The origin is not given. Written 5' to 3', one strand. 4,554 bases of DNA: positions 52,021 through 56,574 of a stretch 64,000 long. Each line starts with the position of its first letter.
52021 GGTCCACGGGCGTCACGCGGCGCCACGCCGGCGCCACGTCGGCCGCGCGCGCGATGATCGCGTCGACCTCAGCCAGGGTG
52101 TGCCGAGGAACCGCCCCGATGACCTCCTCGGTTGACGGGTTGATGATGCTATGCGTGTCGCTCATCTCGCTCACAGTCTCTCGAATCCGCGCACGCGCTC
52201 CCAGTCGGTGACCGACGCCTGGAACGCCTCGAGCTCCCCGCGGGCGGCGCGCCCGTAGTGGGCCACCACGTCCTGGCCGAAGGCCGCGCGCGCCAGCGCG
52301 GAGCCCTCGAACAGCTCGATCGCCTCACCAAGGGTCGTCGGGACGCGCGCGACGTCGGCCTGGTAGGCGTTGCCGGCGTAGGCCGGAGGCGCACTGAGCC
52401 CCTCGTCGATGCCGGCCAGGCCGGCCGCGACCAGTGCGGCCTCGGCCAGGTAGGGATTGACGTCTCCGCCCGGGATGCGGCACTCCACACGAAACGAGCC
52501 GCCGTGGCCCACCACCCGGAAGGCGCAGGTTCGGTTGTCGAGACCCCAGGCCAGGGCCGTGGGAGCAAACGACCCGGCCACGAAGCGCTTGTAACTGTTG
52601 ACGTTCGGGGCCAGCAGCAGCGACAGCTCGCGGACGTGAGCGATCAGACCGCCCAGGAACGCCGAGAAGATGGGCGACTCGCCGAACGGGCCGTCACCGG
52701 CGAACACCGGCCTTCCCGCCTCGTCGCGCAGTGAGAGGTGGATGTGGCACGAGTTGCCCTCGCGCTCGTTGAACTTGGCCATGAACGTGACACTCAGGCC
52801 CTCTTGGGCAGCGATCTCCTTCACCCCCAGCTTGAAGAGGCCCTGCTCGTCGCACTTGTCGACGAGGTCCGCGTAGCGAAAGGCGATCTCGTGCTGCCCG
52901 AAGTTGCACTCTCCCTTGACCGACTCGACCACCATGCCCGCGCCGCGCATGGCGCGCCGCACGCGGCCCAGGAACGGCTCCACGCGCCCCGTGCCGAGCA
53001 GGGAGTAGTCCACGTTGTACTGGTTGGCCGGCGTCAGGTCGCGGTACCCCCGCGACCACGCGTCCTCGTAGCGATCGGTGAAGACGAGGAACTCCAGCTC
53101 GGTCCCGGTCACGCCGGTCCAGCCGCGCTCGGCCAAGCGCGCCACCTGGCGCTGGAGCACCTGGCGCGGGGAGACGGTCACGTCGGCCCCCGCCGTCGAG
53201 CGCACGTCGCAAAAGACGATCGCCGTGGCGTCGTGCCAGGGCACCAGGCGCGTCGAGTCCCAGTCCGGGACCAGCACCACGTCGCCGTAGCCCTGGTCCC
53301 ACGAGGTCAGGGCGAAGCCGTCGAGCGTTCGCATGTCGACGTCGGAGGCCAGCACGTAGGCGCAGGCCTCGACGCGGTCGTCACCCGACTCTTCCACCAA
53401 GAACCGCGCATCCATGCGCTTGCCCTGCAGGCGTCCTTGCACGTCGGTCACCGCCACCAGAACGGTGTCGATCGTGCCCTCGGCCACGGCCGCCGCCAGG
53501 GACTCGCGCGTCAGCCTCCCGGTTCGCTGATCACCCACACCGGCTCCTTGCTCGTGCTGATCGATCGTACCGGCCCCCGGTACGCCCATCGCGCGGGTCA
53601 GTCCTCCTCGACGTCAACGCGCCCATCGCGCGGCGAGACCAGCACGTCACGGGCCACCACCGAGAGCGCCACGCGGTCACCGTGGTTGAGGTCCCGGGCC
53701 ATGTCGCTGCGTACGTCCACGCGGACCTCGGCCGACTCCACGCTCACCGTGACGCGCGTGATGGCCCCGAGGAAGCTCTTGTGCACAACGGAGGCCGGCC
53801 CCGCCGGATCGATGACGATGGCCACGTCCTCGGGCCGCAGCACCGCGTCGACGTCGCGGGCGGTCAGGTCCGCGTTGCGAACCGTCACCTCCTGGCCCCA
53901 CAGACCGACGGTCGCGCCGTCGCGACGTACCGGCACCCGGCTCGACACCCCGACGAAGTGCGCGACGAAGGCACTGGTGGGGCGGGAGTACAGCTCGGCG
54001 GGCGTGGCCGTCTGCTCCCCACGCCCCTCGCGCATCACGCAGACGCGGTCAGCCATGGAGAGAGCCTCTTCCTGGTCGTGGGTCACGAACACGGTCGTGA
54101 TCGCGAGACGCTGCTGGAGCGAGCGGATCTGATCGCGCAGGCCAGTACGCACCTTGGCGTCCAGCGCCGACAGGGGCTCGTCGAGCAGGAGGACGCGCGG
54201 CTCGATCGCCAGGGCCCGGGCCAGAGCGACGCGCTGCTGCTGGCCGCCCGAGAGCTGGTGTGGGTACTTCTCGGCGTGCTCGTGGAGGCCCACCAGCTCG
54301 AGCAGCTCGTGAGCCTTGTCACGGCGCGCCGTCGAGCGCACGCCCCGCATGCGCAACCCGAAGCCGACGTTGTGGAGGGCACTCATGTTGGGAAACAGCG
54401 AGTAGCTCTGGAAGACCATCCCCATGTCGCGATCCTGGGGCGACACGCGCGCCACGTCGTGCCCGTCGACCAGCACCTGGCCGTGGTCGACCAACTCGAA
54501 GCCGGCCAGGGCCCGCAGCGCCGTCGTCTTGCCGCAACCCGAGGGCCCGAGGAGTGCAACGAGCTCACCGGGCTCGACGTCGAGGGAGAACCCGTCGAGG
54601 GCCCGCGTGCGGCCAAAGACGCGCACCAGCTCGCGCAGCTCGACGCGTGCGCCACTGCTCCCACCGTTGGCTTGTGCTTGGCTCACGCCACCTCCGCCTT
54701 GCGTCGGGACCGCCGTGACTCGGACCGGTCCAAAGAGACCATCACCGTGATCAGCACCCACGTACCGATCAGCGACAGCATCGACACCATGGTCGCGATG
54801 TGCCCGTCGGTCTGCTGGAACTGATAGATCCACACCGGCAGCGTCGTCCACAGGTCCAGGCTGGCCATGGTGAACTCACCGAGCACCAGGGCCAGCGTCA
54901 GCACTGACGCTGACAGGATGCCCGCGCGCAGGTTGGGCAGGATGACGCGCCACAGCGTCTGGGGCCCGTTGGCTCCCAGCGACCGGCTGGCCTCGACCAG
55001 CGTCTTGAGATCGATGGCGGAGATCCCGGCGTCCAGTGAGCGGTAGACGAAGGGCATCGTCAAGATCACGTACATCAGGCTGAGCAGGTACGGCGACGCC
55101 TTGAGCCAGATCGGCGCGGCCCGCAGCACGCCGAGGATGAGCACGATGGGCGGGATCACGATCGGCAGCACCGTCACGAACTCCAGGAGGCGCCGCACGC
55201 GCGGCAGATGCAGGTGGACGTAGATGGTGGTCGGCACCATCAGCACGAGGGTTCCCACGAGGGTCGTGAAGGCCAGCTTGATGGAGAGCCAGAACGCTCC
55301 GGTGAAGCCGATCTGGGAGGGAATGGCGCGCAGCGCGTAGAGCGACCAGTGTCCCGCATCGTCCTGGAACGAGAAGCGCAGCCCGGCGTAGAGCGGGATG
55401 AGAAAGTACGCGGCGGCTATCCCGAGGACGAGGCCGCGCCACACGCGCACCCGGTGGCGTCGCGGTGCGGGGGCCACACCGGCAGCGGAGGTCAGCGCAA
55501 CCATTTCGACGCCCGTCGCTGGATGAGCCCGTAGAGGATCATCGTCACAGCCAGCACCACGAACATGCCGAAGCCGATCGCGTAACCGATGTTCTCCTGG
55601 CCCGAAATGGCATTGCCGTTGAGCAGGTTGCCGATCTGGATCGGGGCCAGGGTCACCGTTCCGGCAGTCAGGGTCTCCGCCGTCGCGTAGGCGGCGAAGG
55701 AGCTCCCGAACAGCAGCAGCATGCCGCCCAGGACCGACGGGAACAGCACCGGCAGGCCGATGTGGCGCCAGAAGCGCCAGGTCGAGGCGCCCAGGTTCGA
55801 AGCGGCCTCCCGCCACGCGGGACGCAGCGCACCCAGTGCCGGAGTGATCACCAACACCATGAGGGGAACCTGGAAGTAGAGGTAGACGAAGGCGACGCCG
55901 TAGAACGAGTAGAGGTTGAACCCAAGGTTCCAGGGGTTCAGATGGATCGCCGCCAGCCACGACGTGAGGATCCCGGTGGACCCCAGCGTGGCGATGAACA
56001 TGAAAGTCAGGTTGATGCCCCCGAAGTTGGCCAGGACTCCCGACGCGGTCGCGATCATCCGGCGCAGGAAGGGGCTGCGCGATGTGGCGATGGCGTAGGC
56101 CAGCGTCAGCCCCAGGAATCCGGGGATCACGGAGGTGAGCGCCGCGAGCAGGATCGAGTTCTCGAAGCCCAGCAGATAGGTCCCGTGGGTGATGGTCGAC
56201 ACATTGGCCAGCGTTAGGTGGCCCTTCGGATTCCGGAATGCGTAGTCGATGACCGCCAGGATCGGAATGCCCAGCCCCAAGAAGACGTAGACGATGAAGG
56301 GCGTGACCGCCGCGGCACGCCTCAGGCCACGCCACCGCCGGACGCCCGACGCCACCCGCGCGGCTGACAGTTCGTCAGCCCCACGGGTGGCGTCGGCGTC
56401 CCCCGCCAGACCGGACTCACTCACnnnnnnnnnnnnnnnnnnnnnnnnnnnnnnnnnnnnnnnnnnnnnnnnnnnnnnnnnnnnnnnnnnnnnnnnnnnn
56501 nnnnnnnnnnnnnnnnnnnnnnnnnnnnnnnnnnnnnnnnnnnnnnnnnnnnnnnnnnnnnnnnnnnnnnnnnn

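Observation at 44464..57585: Candidate integrated amine (ethanolamine) to gamma-Glu-Gly to glycine-cleavage pathway cluster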

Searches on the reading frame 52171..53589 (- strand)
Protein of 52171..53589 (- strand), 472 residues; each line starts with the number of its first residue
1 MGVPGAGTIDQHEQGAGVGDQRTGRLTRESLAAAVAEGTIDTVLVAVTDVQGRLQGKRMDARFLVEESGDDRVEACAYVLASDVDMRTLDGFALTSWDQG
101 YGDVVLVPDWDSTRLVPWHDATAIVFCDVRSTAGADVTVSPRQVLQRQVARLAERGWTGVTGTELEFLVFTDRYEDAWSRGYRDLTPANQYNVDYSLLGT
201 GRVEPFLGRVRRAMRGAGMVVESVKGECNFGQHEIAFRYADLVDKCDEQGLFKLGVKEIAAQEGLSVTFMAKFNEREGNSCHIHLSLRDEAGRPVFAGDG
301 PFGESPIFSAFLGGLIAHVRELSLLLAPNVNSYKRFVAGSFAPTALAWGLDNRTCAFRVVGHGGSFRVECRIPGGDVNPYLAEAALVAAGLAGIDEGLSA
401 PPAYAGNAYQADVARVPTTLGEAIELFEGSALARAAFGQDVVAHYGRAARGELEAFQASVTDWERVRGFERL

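Call 3: search_protein_families(library=pfam, proteins=[window:52171-53589:-])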
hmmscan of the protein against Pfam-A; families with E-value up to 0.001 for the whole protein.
window:52171-53589:- (472 aa): 2 families
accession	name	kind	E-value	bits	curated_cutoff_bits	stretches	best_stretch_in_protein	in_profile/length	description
PF00120.29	Gln-synt_C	-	2.7e-93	313.2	24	1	139-465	2-341/344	Glutamine synthetase, catalytic domain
PF03951.24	Gln-synt_N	-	0.00033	20.6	33.4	1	41-130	3-80/82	Glutamine synthetase, beta-Grasp domain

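Call 7: search_protein_families(library=ncbifam, proteins=[window:52171-53589:-], max_evalue=0.01)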
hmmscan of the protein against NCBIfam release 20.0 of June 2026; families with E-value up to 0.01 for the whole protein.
window:52171-53589:- (472 aa): 4 families
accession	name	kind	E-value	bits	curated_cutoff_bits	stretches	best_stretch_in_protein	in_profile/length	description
TIGR03105.1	gln_synth_III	equivalog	8.7e-73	245.3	469.6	1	90-466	45-431/435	type III glutamate--ammonia ligase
TIGR00653.1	GlnA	equivalog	2.3e-63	214.5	429.15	1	35-467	7-459/462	type I glutamate--ammonia ligase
NF045547.1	GGputSyn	equivalog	2e-56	191.6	650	1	31-464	5-438/438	gamma-glutamylputrescine synthetase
NF007006.0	PRK09469.1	equivalog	1.3e-36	126.2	845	2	213-410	199-399/469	glutamate--ammonia ligase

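Call 13: search_solved_structures(query=window:52171-53589:-, max_evalue=1e-20, show_alignments=2)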
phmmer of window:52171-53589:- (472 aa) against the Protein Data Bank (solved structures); distinct sequences matched with E-value up to 1e-20: 35.
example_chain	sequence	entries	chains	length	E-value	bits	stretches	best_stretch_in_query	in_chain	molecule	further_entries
11zs_A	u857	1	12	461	1.5e-117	396.8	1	23-471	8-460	Glutamine synthetase, catalytic domain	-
5dm3_A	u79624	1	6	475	1.2e-112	380.6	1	22-471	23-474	L-glutamine synthetase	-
9qur_A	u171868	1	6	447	3.2e-49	171.4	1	103-466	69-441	Glutamate--methylamine ligase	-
8oow_A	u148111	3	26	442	3.4e-46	161.5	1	101-467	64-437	Glutamine synthetase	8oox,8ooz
7cql_A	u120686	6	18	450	7e-42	147.2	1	91-465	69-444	Type III glutamate--ammonia ligase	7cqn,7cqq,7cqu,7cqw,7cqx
7ten_A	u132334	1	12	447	9.5e-42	146.8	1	101-467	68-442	Glutamine synthetase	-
7tf9_A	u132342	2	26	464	1e-41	146.7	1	101-467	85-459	Glutamine synthetase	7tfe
7tfc_A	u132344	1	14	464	1.7e-41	146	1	23-467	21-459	Glutamine synthetase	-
7tdp_A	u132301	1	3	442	2.6e-41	145.4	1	90-466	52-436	Glutamine synthetase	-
7tfa_B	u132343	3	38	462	2.9e-41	145.2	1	90-466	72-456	Glutamine synthetase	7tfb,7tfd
4s0r_A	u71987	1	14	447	3.5e-41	144.9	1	87-467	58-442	Glutamine synthetase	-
4lnf_A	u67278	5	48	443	4.3e-41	144.6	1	100-467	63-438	Glutamine synthetase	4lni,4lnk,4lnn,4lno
8ool_A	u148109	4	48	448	4.7e-41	144.5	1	100-466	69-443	Glutamine synthetase from Methanothermococcus thermolithotrophicus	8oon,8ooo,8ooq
8s59_O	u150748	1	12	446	2.6e-40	142.1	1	102-467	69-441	Glutamine synthetase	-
8tfb_A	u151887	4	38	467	3e-40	141.9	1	101-467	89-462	Glutamine synthetase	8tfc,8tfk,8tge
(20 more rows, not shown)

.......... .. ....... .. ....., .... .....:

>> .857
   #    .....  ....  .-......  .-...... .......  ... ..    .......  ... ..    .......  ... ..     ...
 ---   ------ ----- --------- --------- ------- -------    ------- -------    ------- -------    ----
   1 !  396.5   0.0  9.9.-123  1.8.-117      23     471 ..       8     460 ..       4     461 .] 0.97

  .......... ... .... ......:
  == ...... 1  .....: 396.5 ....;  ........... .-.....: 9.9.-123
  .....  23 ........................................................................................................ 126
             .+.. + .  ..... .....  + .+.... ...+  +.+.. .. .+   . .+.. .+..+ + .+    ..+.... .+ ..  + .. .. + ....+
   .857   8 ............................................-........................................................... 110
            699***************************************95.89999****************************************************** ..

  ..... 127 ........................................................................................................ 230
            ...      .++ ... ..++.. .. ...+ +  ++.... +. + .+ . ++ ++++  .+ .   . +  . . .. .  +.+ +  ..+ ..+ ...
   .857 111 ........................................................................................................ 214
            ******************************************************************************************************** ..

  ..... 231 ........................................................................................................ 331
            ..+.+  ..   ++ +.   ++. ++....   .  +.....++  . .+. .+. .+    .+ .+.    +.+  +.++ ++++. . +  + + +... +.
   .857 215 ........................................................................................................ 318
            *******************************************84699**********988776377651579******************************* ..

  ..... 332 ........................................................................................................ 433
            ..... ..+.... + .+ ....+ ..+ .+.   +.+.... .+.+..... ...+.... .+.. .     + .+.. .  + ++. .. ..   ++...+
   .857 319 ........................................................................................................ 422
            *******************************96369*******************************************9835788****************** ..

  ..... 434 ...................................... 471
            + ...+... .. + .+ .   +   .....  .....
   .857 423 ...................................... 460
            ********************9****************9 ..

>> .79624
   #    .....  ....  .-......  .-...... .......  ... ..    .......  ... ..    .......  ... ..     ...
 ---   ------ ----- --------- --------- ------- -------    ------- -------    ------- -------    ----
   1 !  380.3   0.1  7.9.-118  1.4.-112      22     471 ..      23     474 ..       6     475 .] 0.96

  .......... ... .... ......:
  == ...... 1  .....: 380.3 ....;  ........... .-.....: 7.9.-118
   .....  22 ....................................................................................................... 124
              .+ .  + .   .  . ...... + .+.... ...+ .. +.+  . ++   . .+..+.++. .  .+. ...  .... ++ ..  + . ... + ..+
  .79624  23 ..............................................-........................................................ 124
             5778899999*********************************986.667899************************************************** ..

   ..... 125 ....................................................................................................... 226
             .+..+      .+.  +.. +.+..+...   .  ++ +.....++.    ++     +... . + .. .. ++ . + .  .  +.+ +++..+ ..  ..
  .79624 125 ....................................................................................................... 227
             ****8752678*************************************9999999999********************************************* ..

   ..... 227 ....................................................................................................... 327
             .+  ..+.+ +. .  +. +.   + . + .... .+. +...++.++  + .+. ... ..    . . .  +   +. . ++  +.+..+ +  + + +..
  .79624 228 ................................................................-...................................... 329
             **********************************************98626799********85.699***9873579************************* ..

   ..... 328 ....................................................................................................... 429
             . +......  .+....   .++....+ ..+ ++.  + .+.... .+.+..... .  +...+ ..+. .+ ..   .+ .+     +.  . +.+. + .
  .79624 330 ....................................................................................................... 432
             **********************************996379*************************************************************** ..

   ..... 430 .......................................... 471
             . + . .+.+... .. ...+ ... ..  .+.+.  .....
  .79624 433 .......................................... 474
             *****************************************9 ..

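Call 31: find_homologous_proteins(query=window:52171-53589:-, max_evalue=1e-30)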
Query window:52171-53589:- (472 aa): 8000 proteins with E <= 1e-30 among 8000 candidates; the best 120 are listed.
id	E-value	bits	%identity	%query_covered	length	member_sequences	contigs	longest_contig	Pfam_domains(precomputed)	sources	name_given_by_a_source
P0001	1.9e-283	959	93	96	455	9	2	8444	PF00120.30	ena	-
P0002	3.6e-247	839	80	96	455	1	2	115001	PF00120.30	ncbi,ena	-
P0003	4.8e-236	802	77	95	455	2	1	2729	PF00120.30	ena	-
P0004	5.4e-236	802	77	95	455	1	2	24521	PF00120.30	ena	-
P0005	1.0e-235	801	77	95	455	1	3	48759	PF00120.30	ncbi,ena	-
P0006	2.6e-235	800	77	95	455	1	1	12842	PF00120.30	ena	-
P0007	7.1e-234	795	76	95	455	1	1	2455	PF00120.30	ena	-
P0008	3.6e-233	793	76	95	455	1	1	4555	PF00120.30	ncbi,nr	ncbi:MAG: glutamine synthetase [Actinomycetales bacterium]|nr:glutamine synthetase [Actinomycetales 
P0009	8.2e-233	792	76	95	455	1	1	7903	PF00120.30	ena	-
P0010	2.0e-232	790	76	95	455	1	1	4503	PF00120.30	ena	-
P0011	2.0e-232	790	76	95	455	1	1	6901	PF00120.30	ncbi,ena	-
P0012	4.8e-232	789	75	95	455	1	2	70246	PF00120.30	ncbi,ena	-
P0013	1.4e-231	788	76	95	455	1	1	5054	PF00120.30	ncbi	-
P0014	2.2e-231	787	76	95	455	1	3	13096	PF00120.30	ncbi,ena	-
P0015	6.6e-231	785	76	95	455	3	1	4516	PF00120.30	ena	-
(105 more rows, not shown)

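Call 32: find_encoding_contigs(protein=P0001, flank=10000, max_places=4)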
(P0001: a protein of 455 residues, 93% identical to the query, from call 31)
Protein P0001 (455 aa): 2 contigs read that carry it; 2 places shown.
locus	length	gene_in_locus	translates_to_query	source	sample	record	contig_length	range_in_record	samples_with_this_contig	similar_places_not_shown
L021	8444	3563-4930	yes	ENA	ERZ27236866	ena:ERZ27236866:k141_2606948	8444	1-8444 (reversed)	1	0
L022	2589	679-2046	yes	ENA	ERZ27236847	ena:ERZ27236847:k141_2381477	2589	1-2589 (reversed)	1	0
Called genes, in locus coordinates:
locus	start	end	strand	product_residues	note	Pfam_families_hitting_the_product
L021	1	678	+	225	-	?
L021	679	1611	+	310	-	PF00528:BPD_transp_1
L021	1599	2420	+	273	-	PF00528:BPD_transp_1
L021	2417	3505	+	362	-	PF00005:ABC_tran, PF13304:AAA_21 (faint), PF08402:TOBE_2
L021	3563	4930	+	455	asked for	PF00120:Gln-synt_C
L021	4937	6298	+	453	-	PF00171:Aldedh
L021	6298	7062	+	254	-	PF00106:adh_short, PF13561:adh_short_C2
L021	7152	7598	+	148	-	PF13411:MerR_1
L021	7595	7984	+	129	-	-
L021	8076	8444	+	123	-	?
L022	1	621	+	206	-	?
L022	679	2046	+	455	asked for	PF00120:Gln-synt_C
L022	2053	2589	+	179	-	?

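Call 33: find_encoding_contigs(protein=P0002, flank=10000, max_places=3)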
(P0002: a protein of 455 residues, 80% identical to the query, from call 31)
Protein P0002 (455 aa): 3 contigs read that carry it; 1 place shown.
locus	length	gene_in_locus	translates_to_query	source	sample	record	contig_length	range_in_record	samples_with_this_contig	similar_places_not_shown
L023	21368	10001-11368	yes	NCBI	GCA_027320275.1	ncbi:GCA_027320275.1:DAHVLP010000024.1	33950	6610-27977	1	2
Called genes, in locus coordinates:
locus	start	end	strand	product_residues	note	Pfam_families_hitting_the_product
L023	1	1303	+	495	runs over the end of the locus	PF13520:AA_permease_2, PF00324:AA_permease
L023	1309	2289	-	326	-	PF08240:ADH_N, PF00107:ADH_zinc_N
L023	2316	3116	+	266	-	PF00561:Abhydrolase_1, PF12146:Hydrolase_4, PF12697:Abhydrolase_6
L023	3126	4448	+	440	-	PF09594:GT87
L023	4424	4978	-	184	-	-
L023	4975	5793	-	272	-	PF08543:Phos_pyr_kin, PF00294:PfkB (weak)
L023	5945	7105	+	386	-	PF13531:SBP_bac_11 (weak), PF13343:SBP_bac_6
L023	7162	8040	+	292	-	PF00528:BPD_transp_1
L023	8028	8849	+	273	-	PF00528:BPD_transp_1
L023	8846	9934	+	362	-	PF00005:ABC_tran, PF13304:AAA_21 (faint), PF08402:TOBE_2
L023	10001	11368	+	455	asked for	PF00120:Gln-synt_C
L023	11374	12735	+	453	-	PF00171:Aldedh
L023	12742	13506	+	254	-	PF00106:adh_short, PF13561:adh_short_C2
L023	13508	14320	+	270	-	PF05690:ThiG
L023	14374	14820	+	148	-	PF13411:MerR_1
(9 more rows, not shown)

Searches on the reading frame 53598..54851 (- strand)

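Call 3: search_protein_families(library=pfam, proteins=[window:53598-54851:-])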
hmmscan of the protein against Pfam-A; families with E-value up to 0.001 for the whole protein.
window:53598-54851:- (417 aa): 6 families
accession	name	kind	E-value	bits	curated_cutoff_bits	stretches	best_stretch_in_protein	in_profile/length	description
PF00005.33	ABC_tran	-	5.1e-36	124.7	25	1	85-227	1-136/137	ABC transporter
PF13304.12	AAA_21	-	8.3e-08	33.1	27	0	197-261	235-301/304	AAA domain, putative AbiEii toxin, Type IV TA system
PF08402.16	TOBE_2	-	2.1e-07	31.4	21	1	337-405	2-75/76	TOBE domain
PF02463.25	SMC_N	-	1.9e-05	24.6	40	0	180-273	123-211/220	RecF/RecN/SMC N terminal domain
PF03215.21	Rad17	-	0.00028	21.3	23.8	1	84-153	34-102/186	Rad17 P-loop domain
PF09818.15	ABC_ATPase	-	0.00041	19.9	23.2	0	201-281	159-254/283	P-loop domain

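Call 82: search_protein_families(library=ncbifam, proteins=[window:53598-54686:-], max_evalue=1e-10)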
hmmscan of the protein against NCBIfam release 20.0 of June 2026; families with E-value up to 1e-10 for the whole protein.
window:53598-54686:- (362 aa): 168 families (the best 25 are shown)
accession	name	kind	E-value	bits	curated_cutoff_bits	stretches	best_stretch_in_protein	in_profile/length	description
TIGR03265.1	PhnT2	equivalog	1.6e-114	382.8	457.7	1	14-342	4-343/353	putative 2-aminoethylphosphonate ABC transporter ATP-binding protein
NF006987.0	PRK09452.1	equivalog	5.2e-94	315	482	1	13-291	16-302/378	spermidine/putrescine ABC transporter ATP-binding protein PotA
NF008513.0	PRK11432.1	equivalog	5.7e-93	311.6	496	1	15-331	7-328/351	ferric ABC transporter ATP-binding protein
TIGR01187.1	potA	subfamily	9.8e-93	310.8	355.6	1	45-343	1-317/325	polyamine ABC transporter ATP-binding protein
NF043075.1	MMSYN1_0197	equivalog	2.9e-88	296.1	550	1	15-348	3-336/341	spermidine/putrescine ABC transporter ATP-binding protein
TIGR00968.1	3a0106s01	subfamily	7.2e-88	294.1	342.75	1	17-249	3-235/237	sulfate ABC transporter ATP-binding protein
NF008653.0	PRK11650.1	subfamily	5.6e-87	292.1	432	1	13-347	2-343/357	sn-glycerol-3-phosphate ABC transporter ATP-binding protein UgpC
NF008105.0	PRK10851.1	equivalog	2.6e-85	286.3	502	1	15-314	3-310/362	sulfate/thiosulfate ABC transporter ATP-binding protein CysA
TIGR03258.1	PhnT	equivalog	2.6e-83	280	499.15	1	7-349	3-355/359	2-aminoethylphosphonate ABC transport system ATP-binding subunit PhnT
NF040933.2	ABC_arch_GlcV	equivalog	4.5e-79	265.9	450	1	14-344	2-350/357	glucose ABC transporter ATP-binding protein GlcV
NF008621.0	PRK11607.1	equivalog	5e-74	249.4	613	1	14-247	19-252/377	putrescine ABC transporter ATP-binding subunit PotG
NF040840.2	tungstate_WtpC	equivalog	7.9e-74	249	440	1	30-327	16-313/347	tungstate ABC transporter ATP-binding protein WtpC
NF008233.0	PRK11000.1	equivalog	1.1e-69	235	568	1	13-248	2-237/369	maltose/maltodextrin ABC transporter ATP-binding protein MalK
TIGR01186.1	proV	subfamily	4.3e-68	230.1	326.6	1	25-288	4-273/363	betaine/proline/choline family ABC transporter ATP-binding protein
TIGR03415.1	ABC_choXWV_ATP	equivalog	1.6e-63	214.9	483.75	1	24-249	34-269/382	choline ABC transporter ATP-binding protein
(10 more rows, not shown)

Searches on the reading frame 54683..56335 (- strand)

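Call 3: search_protein_families(library=pfam, proteins=[window:54683-56335:-])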
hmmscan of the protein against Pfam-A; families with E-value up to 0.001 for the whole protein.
window:54683-56335:- (550 aa): 1 family
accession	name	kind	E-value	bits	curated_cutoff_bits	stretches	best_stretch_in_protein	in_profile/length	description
PF00528.27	BPD_transp_1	-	9.4e-10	38.9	26.4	1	376-532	12-171/184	Binding-protein-dependent transport system inner membrane component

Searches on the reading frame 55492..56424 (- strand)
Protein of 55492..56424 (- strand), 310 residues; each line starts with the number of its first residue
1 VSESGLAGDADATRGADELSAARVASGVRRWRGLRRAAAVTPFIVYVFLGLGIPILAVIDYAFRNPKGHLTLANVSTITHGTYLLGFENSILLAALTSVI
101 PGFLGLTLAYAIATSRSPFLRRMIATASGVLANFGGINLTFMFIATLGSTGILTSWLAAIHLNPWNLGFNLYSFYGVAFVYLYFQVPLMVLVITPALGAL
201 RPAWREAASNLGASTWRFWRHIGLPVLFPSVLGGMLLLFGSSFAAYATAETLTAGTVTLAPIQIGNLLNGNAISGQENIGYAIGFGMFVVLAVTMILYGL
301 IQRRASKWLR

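Call 3: search_protein_families(library=pfam, proteins=[window:55492-56424:-])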
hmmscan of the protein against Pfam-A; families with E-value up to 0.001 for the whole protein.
window:55492-56424:- (310 aa): 1 family
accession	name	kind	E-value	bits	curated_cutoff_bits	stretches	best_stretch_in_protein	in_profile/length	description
PF00528.27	BPD_transp_1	-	3.7e-12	46.8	26.4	1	105-306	1-183/184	Binding-protein-dependent transport system inner membrane component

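Call 82: search_protein_families(library=ncbifam, proteins=[window:55492-56424:-], max_evalue=1e-10)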
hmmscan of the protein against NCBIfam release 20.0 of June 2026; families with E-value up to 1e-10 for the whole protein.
window:55492-56424:- (310 aa): 2 families
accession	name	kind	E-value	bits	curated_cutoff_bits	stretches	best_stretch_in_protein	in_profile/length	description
TIGR03262.1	PhnU2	equivalog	6.1e-13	48.3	593.25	1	38-248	5-207/546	putative 2-aminoethylphosphonate ABC transporter permease subunit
TIGR00969.1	3a0106s02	subfamily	9.9e-13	48.2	240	1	43-299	23-267/272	sulfate ABC transporter permease subunit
